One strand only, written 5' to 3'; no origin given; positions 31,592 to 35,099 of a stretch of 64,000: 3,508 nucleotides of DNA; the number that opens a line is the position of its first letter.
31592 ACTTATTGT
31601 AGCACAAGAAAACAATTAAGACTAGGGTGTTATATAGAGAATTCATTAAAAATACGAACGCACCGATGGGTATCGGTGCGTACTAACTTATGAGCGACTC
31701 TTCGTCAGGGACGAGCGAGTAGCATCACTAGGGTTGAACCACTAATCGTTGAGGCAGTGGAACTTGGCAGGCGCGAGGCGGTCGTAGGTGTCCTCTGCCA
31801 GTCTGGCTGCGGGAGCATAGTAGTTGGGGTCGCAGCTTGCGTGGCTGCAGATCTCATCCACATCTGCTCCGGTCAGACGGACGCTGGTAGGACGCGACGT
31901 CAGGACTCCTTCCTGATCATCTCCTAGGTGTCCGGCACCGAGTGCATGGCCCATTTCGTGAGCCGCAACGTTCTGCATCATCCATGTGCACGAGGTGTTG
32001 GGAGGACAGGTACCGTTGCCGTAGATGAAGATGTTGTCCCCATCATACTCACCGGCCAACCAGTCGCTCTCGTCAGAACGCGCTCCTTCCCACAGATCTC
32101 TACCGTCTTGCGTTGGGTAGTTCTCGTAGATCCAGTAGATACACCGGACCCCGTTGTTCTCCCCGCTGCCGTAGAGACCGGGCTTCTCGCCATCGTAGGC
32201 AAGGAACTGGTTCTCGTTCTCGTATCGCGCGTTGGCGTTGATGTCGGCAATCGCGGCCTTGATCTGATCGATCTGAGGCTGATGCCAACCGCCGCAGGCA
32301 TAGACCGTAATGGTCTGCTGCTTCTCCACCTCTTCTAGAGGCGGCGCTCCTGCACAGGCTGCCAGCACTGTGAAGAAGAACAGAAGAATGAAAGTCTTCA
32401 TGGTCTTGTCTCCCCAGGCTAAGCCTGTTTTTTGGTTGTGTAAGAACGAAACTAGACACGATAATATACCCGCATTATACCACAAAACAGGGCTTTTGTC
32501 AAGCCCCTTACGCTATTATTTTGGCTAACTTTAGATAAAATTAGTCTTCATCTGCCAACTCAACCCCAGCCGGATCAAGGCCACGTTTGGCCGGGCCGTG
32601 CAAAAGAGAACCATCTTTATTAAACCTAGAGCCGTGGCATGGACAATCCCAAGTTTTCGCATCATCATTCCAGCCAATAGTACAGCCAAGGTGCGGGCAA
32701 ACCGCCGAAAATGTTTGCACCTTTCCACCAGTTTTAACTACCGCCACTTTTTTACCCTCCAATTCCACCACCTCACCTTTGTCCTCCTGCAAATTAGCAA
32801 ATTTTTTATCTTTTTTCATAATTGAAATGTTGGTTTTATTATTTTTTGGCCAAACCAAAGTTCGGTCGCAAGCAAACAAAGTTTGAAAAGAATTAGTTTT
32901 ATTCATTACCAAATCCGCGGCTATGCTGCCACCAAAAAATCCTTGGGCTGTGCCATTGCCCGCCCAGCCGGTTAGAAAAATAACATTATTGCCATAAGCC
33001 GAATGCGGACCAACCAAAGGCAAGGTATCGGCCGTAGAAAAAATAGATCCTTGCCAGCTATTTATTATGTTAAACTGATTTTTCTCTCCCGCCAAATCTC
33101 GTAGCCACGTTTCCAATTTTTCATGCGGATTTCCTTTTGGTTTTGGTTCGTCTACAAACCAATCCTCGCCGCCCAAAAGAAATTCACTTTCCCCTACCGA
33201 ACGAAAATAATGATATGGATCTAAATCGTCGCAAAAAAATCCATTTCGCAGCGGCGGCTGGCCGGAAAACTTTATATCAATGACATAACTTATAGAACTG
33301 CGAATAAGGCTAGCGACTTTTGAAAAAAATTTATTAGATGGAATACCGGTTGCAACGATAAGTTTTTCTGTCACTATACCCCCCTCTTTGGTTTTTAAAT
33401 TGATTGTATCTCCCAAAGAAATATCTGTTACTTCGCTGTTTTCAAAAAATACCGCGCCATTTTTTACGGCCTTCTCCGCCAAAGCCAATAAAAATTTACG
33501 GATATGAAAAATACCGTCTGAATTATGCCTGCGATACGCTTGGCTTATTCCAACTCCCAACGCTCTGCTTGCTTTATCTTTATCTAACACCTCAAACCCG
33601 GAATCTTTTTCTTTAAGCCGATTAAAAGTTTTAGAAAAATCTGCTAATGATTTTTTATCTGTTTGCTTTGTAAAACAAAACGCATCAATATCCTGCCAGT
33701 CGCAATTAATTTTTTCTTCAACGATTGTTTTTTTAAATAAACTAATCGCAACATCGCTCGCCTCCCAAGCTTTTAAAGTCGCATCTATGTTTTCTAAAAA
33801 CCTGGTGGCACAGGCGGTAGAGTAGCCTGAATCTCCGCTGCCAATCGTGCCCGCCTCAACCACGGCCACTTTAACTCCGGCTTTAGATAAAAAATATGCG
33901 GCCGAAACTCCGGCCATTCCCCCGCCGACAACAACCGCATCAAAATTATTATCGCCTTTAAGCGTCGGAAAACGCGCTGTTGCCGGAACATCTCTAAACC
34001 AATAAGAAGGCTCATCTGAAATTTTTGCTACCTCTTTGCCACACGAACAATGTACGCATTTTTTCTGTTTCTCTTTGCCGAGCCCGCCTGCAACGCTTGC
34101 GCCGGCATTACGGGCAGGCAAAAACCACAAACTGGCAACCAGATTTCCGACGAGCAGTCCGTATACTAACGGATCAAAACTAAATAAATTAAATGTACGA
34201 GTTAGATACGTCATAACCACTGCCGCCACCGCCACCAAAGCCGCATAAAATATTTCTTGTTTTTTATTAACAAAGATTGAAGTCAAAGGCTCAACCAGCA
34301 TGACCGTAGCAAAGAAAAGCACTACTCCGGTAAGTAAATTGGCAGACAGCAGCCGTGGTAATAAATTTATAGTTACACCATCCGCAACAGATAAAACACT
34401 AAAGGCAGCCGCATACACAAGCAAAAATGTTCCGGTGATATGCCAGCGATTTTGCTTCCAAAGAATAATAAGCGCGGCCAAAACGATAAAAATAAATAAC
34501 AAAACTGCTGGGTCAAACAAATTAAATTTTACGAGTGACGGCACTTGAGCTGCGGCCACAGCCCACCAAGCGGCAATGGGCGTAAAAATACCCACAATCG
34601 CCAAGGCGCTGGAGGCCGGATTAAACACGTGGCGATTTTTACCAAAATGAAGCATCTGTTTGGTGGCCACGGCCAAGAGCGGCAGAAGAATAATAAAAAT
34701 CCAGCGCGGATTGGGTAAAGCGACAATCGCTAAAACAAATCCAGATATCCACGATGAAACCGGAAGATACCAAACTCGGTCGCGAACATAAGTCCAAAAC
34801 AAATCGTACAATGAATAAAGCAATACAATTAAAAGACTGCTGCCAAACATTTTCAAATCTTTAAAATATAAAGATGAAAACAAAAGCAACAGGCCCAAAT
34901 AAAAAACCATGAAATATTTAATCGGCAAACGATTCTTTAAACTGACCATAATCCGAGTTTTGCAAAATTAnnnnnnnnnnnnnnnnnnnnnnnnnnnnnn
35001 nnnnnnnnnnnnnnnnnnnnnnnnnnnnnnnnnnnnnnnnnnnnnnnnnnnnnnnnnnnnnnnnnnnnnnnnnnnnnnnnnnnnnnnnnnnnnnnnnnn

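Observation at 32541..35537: RnfD/NqrB-like membrane domain fused to an FAD oxidoreductase and a high-potential Rieske domain, next to a lipoprotein cupredoxin: a candidate undescribed membrane redox module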

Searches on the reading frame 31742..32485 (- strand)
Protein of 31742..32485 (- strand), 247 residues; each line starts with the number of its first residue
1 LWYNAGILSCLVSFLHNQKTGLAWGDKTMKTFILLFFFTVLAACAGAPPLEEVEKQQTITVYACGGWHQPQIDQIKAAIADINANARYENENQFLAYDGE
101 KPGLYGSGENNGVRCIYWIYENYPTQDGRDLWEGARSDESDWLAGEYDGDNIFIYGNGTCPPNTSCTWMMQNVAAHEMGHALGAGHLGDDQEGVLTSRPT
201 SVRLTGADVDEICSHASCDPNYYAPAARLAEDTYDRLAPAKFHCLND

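Call 3: search_protein_families(library=pfam, proteins=[window:31742-32485:-], max_evalue=0.1)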
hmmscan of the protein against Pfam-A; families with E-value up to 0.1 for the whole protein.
window:31742-32485:- (247 aa): 6 families
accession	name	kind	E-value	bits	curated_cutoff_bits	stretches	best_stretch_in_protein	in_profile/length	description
PF00413.30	Peptidase_M10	-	0.00042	20.7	24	1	148-191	102-129/159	Matrixin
PF13688.12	Reprolysin_5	-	0.00082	20.1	27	1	167-200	138-164/196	Metallo-peptidase family M12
PF13582.12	Reprolysin_3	-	0.0026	18.7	22.4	1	161-186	100-122/123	Metallo-peptidase family M12B Reprolysin-like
PF13583.11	Reprolysin_4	-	0.0073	16.4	22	1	167-217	135-177/203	Metallo-peptidase family M12B Reprolysin-like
PF13574.12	Reprolysin_2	-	0.014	15.7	27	1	171-189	126-144/195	Metallo-peptidase family M12B Reprolysin-like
PF01447.24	Peptidase_M4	-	0.088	13.7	22.4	0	147-182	110-143/145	Thermolysin metallopeptidase, catalytic domain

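Call 4: search_protein_families(library=ncbifam, proteins=[window:31742-32485:-], max_evalue=0.1)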
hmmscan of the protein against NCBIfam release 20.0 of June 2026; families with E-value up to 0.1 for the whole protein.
window:31742-32485:- (247 aa): 3 families
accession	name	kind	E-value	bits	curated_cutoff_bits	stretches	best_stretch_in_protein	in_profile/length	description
NF038122.1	metallo_LGF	subfamily_domain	0.012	15.7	80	1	170-192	143-165/274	NF038122 family metalloprotease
NF041905.1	MXAN_2677_2678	equivalog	0.018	14.1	250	1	160-190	170-204/283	myxosortase-dependent metalloprotease, MXAN_2677/MXAN_2678 family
TIGR03935.1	fragilysin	equivalog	0.037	13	190.7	1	169-192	337-360/386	fragilysin family metalloproteinase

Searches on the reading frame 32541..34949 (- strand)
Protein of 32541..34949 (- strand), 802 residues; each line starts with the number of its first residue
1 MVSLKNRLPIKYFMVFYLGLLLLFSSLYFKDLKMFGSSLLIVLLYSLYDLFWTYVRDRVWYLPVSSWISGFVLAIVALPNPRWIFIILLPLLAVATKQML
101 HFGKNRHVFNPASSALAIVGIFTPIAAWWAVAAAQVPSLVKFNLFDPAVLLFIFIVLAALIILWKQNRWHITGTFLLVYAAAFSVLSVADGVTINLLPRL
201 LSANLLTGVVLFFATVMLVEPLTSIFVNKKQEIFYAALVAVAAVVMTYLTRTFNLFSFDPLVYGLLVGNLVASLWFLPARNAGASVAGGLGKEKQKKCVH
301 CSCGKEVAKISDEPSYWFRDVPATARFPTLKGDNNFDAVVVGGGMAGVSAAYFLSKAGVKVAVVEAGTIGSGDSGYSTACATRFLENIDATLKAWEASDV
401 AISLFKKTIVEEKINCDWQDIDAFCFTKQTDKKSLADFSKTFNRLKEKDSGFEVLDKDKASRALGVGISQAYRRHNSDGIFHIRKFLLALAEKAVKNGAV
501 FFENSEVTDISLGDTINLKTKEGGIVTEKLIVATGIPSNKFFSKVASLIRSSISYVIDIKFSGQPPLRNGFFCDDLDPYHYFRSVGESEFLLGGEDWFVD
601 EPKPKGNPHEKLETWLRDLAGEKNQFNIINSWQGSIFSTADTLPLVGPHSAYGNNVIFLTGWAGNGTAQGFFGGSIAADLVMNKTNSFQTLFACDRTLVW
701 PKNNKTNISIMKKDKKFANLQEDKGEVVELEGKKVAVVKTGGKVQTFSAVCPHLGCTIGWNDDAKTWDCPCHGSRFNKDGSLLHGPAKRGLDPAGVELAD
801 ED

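Call 3: search_protein_families(library=pfam, proteins=[window:32541-34949:-], max_evalue=0.1)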
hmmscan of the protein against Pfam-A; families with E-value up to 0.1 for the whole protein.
window:32541-34949:- (802 aa): 16 families
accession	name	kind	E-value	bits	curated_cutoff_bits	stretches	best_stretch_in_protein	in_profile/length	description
PF01266.30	DAO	-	1.1e-44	153.9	27.9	1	337-680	1-353/353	FAD dependent oxidoreductase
PF00355.32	Rieske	-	1.1e-12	48.1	20.3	1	718-790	9-83/88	Rieske [2Fe-2S] domain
PF00890.30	FAD_binding_2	-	4.7e-08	33.1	20.4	1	337-512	1-170/414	FAD binding domain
PF07992.20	Pyr_redox_2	-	9e-07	29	26.1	1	337-541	2-114/291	Pyridine nucleotide-disulphide oxidoreductase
PF13450.12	NAD_binding_8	-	7.4e-06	26.6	21.9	1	340-372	1-33/68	NAD(P)-binding Rossmann-like domain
PF13738.12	Pyr_redox_3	-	1e-05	25.4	30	1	339-400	1-60/305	Pyridine nucleotide-disulphide oxidoreductase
PF01946.23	Thi4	-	3.1e-05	23.8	26.2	1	335-367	17-50/235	Thi4 family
PF01494.25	FAD_binding_3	-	0.00011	22.1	22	1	337-366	3-32/349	FAD binding domain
PF01134.28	GIDA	-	0.00048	19.7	22.1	1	337-364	1-28/391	Glucose inhibited division protein A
PF04820.20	Trp_halogenase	-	0.0026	17.1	21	1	339-383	3-51/458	Tryptophan halogenase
PF03486.20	HI0933_like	-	0.005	16.7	50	0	337-367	2-32/244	HI0933-like protein Rossmann domain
PF12831.13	FAD_oxidored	-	0.0088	15.8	27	1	337-367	1-31/416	FAD dependent oxidoreductase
PF00070.33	Pyr_redox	-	0.013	16.4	22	1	338-366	2-30/82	Pyridine nucleotide-disulphide oxidoreductase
PF05834.18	Lycopene_cycl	-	0.029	13.9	23.4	1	337-368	1-34/380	Lycopene cyclase protein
PF01593.30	Amino_oxidase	-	0.04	13.6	19.8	0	345-366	1-22/443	Flavin containing amine oxidoreductase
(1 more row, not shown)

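Call 4: search_protein_families(library=ncbifam, proteins=[window:32541-34949:-], max_evalue=0.1)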
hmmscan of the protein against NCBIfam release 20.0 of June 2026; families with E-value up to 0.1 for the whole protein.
window:32541-34949:- (802 aa): 143 families (the best 25 are shown)
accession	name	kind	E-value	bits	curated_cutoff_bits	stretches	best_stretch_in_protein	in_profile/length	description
NF050086.1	pipecolate_AmaA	exception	1.4e-18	66.8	600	1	316-546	6-245/425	L-pipecolate oxidase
NF045928.1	Cytb6fFeSPetC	equivalog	1.9e-16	59.9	250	1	737-801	92-158/179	cytochrome b6-f complex iron-sulfur subunit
NF010001.0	PRK13474.1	subfamily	2e-16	59.8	154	1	727-801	80-157/178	cytochrome b6-f complex iron-sulfur subunit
TIGR03329.1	Phn_aa_oxid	hypoth_equivalog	2.5e-16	59.5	632.8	1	316-688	2-398/460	putative aminophosphonate oxidoreductase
TIGR03197.1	MnmC_Cterm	equivalog_domain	5.2e-13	48.8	174.2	1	338-543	2-208/400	FAD-dependent 5-carboxymethylaminomethyl-2-thiouridine(34) oxidoreductase MnmC1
TIGR01377.1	soxA_mon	subfamily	3.3e-12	45.9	479.65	1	336-546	1-208/381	amino oxidase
TIGR02352.1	thiamin_ThiO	equivalog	7.5e-11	41.7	250.8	1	339-551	2-217/351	glycine oxidase ThiO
TIGR01416.1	Rieske_proteo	equivalog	1.5e-10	41.4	97.4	1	702-791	69-160/176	ubiquinol-cytochrome c reductase iron-sulfur subunit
NF002480.1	PRK01747.1-1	equivalog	1.6e-10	40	540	1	335-649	248-565/645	bifunctional tRNA (5-methylaminomethyl-2-thiouridine)(34)-methyltransferase MnmC2/FAD-dependent 5-carboxymethylaminomethyl-2-thiouridine(34)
TIGR01373.1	soxB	subfamily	3.2e-09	36.1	529.45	1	333-380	28-77/407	sarcosine oxidase subunit beta family protein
TIGR02694.1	arsenite_ox_S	equivalog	1.1e-08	35.1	95.65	1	698-788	2-97/129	arsenate reductase (azurin) small subunit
NF002481.1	PRK01747.1-2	equivalog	2.1e-07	30.1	600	1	290-556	203-442/611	bifunctional tRNA (5-methylaminomethyl-2-thiouridine)(34)-methyltransferase MnmC2/FAD-dependent 5-carboxymethylaminomethyl-2-thiouridine(34)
NF050121.1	bc1_QcrA_actin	exception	3.9e-07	29.9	275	1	742-791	238-290/319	cytochrome bc1 complex Rieske iron-sulfur subunit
NF041174.1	SDX_Thmprot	equivalog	4.6e-07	30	170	1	720-784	11-78/109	sulredoxin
TIGR02032.1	GG-red-SF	subfamily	4.6e-07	29.8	158.8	1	336-367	1-32/297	geranylgeranyl reductase family protein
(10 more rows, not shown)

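Call 7: search_solved_structures(query=window:32541-34949:-, max_evalue=1)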
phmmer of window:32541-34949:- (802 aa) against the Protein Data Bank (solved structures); distinct sequences matched with E-value up to 1: 255 (the best 60 are shown).
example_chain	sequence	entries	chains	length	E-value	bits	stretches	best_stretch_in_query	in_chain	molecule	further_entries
8hn2_A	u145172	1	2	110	3.5e-14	55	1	722-797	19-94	Cytochrome b6-f complex iron-sulfur subunit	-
9rk4_A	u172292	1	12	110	1.9e-12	49.3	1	724-794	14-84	Similar to the Rieske Protein II of bc1 complex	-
7r0w_D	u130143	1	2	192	6e-11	44.4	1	747-802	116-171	Rieske domain, PetC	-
7zxy_D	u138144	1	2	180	6e-11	44.4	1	747-802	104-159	Cytochrome b6-f complex iron-sulfur subunit 2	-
1ryi_A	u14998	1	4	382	2.8e-10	42.2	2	482-688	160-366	GLYCINE OXIDASE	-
3if9_A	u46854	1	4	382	3e-10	42.1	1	334-688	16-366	Glycine oxidase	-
9rk3_A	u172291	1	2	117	3e-10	42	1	734-801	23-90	Similar to Rieske 2Fe-2S iron sulfur protein (Cytochrome b6-F complex)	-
9woz_A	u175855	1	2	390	4.5e-10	41.5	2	482-688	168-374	Glycine oxidase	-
1ng3_A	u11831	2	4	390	4.8e-10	41.4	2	482-688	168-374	Glycine oxidase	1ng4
2e74_D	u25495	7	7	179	6.8e-10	40.9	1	738-791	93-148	Cytochrome b6-f complex iron-sulfur subunit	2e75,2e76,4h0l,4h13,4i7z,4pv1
1q90_C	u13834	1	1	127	7e-10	40.8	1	746-799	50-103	Cytochrome B6-F complex iron-sulfur subunit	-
1vf5_D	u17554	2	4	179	8.7e-10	40.5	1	738-791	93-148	RIESKE IRON-SULFUR PROTEIN | Cytochrome b6-f complex iron-sulfur subunit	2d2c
2zt9_D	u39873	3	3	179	1.1e-09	40.2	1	746-791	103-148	Cytochrome b6-f complex iron-sulfur subunit 1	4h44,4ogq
8r3a_B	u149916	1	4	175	1.1e-09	40.1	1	697-800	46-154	Arsenite oxidase small subunit AioB Rieske [2Fe-2S] cluster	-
3azc_A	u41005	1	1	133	1.6e-09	39.6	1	747-792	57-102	Cytochrome b6-f complex iron-sulfur subunit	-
4ysh_A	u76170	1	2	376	1.4e-07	33.2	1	335-689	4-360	Glycine oxidase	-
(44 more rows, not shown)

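Call 51: predict_structure(alignment_id=A2)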
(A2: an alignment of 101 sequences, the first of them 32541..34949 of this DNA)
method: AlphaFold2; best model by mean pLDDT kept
length: 802 residues; sequences in the alignment: 101
mean_pLDDT: 90.7   pTM: 0.72
mean pLDDT of the five models: 90.7, 90.4, 90.1, 89.9, 89.7
residues with pLDDT >= 90: 610; 70-90: 134; 50-70: 39; < 50: 19
segments of 3 or more residues with pLDDT < 50: 281-295, 704-707
pLDDT, mean of each block of 10 residues (from residue 1): 83 96 93 95 98 87 92 91 96 95 90 95 81 69 86 94 95 98 98 97 92 92 86 97 97 94 97 88 38 50 63 88 96 98 98 99 97 91 93 96 98 98 97 97 97 98 97 97 98 98 97 98 97 93 93 94 95 95 95 90 86 97 96 92 97 98 86 98 98 95 56 73 90 90 93 85 86 85 83 80 52
secondary structure, 60 per line:
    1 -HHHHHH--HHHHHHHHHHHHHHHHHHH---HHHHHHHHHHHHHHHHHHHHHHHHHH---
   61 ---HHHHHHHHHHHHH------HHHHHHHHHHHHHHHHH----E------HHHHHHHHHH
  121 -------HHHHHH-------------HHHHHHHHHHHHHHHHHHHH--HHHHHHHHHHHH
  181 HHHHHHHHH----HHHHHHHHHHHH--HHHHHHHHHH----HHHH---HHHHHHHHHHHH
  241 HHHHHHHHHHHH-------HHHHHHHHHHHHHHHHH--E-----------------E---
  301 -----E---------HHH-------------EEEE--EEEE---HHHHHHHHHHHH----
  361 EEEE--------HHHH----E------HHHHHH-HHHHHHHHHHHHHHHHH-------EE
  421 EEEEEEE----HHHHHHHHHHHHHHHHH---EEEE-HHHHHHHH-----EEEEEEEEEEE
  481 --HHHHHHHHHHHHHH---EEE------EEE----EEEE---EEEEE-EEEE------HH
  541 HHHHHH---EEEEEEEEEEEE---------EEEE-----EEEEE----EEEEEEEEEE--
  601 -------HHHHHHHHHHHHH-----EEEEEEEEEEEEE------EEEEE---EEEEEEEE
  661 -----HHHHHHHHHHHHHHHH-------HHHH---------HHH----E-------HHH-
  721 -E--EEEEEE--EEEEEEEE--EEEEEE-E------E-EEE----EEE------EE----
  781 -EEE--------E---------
elements in order (helices of 4 or more, strands of 3 or more residues): H2-7 H10-28 H32-57 H64-76 H83-99 H111-120 H128-133 H147-166 H169-189 H194-205 H208-217 H222-225 H229-252 H260-276 E332-335 E338-341 H345-356 E361-364 H373-376 H388-393 H395-411 E419-427 H432-448 E452-455 H457-464 E470-480 H483-496 E500-502 E509-511 E516-519 E523-527 E529-532 H539-546 E550-561 E571-574 E580-584 E589-598 H608-620 E626-638 E645-649 E653-660 H666-681 H689-692 E725-730 E733-740 E743-748 E759-761 E766-768 E782-784

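Call 55: fold_search(model_id=the predicted structure, library=pdb)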
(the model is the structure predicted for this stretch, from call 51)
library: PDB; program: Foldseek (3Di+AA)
matches with E <= 10: 1884; with E <= 0.001: 1059
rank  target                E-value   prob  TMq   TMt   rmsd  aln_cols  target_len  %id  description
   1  4ysh_B                1.1e-20  1.00  0.40  0.84   3.5       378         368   21  Crystal structure of glycine oxidase from Geobacillus kaustophilus (released 2016-03-23)
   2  3m12_B                3.9e-20  1.00  0.38  0.76   4.5       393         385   20  Crystal Structure of the Lys265Arg phosphate-crytsallized mutant of monomeric sarcosine oxidase (released 2010-04-21)
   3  3m12_A                1.1e-19  1.00  0.39  0.77   4.3       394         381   20  Crystal Structure of the Lys265Arg phosphate-crytsallized mutant of monomeric sarcosine oxidase (released 2010-04-21)
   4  2gb0_B                1.1e-19  1.00  0.39  0.76   4.5       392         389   20  Monomeric sarcosine oxidase: structure of a covalently flavinylated amine oxidizing enzyme (released 2006-03-21)
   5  4ysh_A                1.1e-19  1.00  0.41  0.85   3.4       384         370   20  Crystal structure of glycine oxidase from Geobacillus kaustophilus (released 2016-03-23)
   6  9u3c_B                1.2e-19  1.00  0.39  0.77   4.4       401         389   19  Monomeric sarcosine oxidase from Bacillus sp. (SoxB) complexed with L-Proline (released 2025-09-24)
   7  3qss_A                1.6e-19  1.00  0.38  0.76   4.6       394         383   20  Crystal structure for the MSOX.chloride.MTA ternary complex (released 2011-06-01)
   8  3bhk_A                1.7e-19  1.00  0.39  0.76   4.5       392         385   20  Crystal structure of R49K mutant of monomeric sarcosine oxidase crystallized in phosphate as precipitant (released 2008-02-26)
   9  5l46_B                1.7e-19  1.00  0.37  0.37   4.1       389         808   19  Crystal structure of human dimethylglycine-dehydrogenase (released 2016-08-17)
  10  3m0o_A                1.8e-19  1.00  0.38  0.75   4.6       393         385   19  Crystal Structure of the Lys265Met mutant of monomeric sarcosine oxidase (released 2010-04-21)
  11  1y56_B                1.9e-19  1.00  0.40  0.81   3.6       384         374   19  Crystal structure of L-proline dehydrogenase from P.horikoshii (released 2005-07-26)
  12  9u3e_A                2.0e-19  1.00  0.39  0.78   4.2       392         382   19  Monomeric sarcosine oxidase from Bacillus sp. (SoxB) Y254A mutant (released 2025-09-24)
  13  1l9c_A                2.2e-19  1.00  0.38  0.75   4.6       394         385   19  Role of Histidine 269 in Catalysis by Monomeric Sarcosine Oxidase (released 2002-08-30)
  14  3qse_B                3.1e-19  1.00  0.38  0.75   4.5       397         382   19  Crystal structure for the complex of substrate-reduced msox with sarcosine (released 2011-06-01)
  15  9u3b_B                3.3e-19  1.00  0.38  0.75   4.4       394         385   20  Monomeric sarcosine oxidase from Bacillus sp. (SoxB) complexed with L-Thioproline (released 2025-09-24)
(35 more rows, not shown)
